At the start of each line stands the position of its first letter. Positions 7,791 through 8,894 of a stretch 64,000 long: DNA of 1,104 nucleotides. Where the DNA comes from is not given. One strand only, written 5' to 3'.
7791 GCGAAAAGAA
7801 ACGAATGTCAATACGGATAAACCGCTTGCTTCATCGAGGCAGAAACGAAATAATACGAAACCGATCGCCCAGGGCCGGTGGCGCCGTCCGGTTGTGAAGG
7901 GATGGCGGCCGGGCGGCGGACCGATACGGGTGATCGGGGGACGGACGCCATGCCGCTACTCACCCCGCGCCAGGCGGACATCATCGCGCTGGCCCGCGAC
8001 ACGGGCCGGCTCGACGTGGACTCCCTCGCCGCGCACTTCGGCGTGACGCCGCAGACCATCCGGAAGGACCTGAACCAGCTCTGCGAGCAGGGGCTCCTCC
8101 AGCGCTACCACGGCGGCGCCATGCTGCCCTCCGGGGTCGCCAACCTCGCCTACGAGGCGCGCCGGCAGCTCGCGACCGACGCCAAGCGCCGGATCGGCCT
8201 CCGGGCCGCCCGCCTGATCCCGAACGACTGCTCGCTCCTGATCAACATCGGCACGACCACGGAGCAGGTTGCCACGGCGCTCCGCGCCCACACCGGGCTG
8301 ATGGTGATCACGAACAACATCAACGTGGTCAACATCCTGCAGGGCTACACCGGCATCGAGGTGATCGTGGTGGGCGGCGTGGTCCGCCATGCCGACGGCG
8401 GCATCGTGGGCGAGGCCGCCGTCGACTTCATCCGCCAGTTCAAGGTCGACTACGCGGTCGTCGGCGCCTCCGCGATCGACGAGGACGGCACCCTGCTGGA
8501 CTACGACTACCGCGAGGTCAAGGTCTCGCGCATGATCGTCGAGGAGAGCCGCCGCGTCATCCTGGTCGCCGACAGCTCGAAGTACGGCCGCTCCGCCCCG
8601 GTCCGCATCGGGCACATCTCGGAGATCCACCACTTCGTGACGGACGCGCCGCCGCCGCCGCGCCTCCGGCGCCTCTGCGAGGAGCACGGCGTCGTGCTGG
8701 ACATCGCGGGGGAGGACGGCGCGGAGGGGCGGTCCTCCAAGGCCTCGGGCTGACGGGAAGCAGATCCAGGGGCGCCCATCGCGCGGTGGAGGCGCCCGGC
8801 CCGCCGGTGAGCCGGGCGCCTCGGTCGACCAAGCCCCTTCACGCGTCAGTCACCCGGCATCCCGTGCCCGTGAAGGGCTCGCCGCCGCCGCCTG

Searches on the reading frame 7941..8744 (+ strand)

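Call 35: search_protein_families(library=pfam, max_evalue=0.00001, proteins=[window:7941-8744:+])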
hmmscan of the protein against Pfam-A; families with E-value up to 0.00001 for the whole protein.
seq(268 aa): 4 families
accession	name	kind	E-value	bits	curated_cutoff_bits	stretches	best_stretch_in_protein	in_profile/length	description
PF00455.28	DeoRC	-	9.4e-51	172.4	31.8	1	79-235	3-159/160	DeoR C terminal sensor domain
PF08220.18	HTH_DeoR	-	5.6e-17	61.7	21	1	10-63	1-54/57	DeoR-like helix-turn-helix domain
PF19187.6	HTH_PafC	-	1.6e-07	31.6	32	1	10-58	5-53/115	PafC helix-turn-helix domain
PF00392.27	GntR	-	3.4e-06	27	27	0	23-60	23-61/64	Bacterial regulatory proteins, gntR family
